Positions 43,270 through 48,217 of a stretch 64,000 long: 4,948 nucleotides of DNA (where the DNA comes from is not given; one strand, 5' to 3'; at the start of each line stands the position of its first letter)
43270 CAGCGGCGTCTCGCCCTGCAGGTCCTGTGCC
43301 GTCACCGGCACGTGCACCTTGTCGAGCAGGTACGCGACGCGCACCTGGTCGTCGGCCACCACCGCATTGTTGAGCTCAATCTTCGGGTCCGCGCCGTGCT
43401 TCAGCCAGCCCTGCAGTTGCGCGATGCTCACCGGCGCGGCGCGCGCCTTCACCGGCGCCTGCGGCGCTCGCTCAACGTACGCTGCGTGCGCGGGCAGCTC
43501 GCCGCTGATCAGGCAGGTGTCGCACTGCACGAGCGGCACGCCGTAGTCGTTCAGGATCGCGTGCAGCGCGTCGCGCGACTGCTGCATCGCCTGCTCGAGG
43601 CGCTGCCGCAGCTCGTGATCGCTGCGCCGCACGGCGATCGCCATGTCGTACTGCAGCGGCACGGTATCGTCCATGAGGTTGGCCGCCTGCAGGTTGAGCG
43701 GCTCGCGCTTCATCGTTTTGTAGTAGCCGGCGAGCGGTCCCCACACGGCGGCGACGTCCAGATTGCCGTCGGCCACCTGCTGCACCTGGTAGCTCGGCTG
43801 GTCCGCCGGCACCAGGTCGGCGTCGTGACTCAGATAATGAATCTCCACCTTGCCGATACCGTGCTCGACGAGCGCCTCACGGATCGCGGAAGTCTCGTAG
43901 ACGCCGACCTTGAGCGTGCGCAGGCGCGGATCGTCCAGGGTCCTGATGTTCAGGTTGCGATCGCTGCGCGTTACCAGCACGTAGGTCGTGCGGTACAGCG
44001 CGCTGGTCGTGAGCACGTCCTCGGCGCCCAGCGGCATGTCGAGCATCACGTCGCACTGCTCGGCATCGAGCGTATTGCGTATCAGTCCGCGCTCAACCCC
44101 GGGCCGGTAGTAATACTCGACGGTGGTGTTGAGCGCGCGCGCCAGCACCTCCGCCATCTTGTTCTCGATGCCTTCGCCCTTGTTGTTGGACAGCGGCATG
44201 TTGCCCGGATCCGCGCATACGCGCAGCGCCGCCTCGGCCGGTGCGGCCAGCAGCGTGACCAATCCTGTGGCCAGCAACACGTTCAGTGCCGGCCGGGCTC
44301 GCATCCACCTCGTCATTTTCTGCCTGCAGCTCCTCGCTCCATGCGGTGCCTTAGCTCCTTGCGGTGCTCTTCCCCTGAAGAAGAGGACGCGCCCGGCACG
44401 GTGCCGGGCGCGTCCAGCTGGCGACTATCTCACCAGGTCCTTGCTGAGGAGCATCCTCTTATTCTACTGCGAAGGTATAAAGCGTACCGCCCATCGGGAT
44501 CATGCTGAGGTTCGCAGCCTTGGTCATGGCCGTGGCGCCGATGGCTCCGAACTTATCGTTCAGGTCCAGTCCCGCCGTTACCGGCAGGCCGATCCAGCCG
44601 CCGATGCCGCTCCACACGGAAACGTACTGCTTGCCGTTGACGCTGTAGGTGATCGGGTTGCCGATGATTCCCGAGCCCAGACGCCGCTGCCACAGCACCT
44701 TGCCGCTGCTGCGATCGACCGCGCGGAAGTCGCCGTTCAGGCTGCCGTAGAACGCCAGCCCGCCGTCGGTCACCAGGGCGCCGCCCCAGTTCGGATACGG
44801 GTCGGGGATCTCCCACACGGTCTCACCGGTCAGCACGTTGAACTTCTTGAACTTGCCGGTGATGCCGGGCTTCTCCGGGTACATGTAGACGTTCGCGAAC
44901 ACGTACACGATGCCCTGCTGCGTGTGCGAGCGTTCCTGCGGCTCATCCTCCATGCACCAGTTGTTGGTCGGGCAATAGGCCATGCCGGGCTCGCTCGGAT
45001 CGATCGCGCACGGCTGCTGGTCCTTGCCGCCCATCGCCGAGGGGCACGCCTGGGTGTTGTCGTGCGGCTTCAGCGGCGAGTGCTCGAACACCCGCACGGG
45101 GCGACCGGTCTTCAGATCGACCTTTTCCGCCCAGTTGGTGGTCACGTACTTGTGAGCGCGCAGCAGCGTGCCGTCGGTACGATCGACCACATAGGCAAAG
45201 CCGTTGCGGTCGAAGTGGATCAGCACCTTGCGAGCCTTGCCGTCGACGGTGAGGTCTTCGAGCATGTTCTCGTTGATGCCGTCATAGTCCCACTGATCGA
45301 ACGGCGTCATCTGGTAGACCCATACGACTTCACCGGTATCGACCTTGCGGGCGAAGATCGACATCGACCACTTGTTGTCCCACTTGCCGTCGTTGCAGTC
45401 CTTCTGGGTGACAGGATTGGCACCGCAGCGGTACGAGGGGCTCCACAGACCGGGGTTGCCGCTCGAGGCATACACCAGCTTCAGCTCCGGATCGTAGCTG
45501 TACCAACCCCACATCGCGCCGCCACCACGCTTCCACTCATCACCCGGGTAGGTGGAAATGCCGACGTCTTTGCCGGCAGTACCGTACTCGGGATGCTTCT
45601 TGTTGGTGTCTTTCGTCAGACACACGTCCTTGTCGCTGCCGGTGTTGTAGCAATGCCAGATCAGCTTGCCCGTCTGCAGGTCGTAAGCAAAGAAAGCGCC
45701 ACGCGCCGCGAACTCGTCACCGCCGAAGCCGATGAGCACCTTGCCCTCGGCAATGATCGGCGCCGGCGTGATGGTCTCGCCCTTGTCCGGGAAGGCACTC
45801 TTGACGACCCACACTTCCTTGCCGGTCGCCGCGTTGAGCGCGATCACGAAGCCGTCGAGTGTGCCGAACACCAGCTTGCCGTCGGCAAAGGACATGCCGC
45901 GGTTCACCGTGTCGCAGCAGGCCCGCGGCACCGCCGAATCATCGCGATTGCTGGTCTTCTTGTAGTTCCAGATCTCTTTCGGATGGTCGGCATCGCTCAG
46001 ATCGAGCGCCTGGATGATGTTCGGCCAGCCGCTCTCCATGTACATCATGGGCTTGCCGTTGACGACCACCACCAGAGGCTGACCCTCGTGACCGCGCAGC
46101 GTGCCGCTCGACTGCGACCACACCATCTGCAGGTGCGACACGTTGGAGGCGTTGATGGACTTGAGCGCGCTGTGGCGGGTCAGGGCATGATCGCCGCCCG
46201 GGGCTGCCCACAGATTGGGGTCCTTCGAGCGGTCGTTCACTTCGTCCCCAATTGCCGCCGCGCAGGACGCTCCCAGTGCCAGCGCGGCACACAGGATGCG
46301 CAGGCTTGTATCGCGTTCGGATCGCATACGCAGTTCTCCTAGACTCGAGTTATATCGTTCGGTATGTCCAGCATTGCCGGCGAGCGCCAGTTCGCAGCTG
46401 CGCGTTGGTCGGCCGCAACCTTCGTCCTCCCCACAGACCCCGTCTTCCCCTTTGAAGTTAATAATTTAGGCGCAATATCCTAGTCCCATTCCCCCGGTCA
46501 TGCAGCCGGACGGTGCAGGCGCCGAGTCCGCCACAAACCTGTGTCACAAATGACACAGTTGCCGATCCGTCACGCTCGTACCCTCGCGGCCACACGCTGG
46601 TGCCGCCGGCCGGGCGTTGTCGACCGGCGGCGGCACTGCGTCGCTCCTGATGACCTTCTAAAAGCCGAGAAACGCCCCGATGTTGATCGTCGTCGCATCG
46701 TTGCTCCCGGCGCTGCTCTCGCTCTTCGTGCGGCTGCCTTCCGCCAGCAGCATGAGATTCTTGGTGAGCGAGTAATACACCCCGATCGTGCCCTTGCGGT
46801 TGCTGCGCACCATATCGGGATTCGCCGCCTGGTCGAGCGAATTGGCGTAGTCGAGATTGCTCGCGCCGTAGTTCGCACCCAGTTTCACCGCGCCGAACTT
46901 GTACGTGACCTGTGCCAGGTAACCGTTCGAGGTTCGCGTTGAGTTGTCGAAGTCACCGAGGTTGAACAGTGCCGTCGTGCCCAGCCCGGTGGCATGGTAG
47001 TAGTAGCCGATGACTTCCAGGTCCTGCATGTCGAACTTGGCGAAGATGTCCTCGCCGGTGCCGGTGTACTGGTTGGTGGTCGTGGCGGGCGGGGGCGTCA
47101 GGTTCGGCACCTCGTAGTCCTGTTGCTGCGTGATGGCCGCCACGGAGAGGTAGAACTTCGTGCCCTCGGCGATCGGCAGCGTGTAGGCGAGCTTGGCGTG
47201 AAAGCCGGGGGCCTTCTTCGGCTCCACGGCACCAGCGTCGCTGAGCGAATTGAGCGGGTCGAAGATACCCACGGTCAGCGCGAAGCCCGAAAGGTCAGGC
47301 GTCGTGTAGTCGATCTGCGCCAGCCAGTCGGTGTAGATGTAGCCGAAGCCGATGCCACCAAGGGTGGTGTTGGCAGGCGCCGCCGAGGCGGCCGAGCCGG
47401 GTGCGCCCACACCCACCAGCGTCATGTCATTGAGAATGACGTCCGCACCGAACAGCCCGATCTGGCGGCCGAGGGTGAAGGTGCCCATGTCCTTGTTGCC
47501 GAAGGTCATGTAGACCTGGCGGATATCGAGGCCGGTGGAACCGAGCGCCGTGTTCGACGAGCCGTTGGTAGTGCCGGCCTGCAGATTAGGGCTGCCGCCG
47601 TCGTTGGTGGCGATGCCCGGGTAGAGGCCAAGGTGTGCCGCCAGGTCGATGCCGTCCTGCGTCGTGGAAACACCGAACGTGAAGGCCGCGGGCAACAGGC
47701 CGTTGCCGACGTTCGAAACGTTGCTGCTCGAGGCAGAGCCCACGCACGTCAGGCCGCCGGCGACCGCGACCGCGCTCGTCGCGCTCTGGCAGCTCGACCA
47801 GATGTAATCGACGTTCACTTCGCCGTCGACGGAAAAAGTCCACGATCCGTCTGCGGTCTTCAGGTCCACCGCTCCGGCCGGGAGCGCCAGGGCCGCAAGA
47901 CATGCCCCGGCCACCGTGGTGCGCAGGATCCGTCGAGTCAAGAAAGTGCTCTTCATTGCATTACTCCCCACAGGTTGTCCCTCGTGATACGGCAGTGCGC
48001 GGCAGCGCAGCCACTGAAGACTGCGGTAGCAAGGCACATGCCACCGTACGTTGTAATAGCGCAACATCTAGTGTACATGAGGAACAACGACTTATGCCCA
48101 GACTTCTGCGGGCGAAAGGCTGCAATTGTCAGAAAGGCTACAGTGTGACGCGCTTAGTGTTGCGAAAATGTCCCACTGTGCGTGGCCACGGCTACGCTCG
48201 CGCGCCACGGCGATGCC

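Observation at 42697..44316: XoxJ/MoxJ-like periplasmic binding protein fused to 6-7 ankyrin repeats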

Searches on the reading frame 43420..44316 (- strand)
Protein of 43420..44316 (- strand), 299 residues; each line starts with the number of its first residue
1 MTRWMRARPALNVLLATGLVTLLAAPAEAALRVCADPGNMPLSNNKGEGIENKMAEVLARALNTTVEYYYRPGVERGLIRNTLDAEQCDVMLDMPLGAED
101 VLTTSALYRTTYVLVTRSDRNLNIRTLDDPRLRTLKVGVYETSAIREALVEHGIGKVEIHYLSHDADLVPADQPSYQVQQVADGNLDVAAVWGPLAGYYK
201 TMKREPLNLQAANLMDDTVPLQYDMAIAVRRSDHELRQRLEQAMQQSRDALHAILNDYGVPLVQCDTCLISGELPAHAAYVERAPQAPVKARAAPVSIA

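Call 30: search_solved_structures(query=window:43420-44316:-, max_evalue=0.00001, show_alignments=3)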
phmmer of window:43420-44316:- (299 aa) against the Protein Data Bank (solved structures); distinct sequences matched with E-value up to 0.00001: 3.
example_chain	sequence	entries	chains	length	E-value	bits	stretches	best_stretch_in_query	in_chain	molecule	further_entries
6onp_A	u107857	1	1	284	3.5e-34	121.7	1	28-264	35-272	periplasmic binding protein XoxJ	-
9ism_B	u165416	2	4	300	2.1e-26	96.1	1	16-263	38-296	Methanol oxidation protein MxaJ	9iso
5sv6_A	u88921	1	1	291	3.4e-25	92.2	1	5-262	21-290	Extracellular solute-binding protein, family 3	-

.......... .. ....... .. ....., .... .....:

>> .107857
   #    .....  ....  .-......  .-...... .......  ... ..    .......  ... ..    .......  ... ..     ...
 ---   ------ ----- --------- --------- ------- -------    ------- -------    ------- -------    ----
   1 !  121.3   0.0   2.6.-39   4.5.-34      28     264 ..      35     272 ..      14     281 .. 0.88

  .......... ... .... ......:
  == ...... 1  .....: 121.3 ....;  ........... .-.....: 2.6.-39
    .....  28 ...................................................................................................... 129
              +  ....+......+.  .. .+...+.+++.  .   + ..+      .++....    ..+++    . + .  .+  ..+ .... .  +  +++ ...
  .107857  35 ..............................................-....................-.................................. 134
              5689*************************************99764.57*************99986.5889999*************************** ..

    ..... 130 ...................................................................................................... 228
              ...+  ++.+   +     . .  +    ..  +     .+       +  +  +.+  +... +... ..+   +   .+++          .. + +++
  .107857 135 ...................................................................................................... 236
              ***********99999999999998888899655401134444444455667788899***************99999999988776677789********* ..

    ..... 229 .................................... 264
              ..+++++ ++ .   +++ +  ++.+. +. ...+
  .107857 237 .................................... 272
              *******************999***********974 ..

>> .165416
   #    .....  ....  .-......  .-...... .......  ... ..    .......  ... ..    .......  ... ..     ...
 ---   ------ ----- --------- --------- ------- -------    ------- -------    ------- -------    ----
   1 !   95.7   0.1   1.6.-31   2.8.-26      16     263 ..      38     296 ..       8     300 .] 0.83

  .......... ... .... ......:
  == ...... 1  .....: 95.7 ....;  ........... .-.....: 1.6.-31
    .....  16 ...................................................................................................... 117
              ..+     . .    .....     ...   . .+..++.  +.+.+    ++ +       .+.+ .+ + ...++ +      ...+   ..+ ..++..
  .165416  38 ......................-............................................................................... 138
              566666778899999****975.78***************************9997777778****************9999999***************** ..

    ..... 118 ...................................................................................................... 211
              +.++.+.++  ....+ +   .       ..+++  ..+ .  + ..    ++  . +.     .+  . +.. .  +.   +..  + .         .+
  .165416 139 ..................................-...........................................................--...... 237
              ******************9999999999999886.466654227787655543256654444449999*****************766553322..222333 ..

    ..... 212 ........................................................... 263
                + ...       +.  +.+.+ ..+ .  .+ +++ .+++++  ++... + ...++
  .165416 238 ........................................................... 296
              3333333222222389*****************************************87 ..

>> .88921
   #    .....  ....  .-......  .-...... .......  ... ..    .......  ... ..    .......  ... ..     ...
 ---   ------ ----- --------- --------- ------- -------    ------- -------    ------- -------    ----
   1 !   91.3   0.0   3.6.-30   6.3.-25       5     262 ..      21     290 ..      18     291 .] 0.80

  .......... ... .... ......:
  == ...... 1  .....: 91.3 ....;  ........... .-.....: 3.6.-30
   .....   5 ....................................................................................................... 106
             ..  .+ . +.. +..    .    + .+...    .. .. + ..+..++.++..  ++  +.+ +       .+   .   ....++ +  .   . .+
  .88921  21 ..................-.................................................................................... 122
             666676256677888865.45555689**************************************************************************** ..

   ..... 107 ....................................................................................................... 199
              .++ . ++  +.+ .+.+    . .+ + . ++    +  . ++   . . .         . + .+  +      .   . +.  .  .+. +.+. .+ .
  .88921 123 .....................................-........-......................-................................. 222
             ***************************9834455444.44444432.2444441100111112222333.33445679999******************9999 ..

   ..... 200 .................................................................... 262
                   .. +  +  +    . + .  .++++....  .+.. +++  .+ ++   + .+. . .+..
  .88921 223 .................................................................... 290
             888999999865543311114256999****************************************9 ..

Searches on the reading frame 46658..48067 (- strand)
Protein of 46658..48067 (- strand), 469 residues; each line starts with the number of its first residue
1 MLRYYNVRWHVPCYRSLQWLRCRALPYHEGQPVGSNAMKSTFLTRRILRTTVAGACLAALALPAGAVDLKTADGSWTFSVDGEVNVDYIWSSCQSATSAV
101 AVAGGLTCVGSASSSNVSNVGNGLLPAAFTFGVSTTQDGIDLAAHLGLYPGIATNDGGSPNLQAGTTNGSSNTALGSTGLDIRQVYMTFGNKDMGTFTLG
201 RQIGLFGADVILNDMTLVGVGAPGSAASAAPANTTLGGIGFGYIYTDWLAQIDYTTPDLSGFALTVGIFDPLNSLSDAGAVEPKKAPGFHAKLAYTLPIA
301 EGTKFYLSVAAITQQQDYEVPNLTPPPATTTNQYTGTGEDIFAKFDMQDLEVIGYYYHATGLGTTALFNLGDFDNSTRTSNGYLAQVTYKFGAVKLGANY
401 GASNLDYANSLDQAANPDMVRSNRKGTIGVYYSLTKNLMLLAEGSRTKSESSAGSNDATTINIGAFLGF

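Call 3: search_protein_families(library=pfam, proteins=[window:46658-48067:-], max_evalue=0.01)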
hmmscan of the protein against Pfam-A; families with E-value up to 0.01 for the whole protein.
window:46658-48067:- (469 aa): 0 families

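Call 4: search_protein_families(library=ncbifam, proteins=[window:46658-48067:-], max_evalue=0.01)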
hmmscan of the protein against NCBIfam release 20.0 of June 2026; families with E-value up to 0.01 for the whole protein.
window:46658-48067:- (469 aa): 0 families

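Call 65: search_protein_families(library=pfam, proteins=[window:46658-48067:-], max_evalue=0.01)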
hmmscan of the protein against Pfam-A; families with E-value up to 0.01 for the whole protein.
window:46658-48067:- (469 aa): 0 families
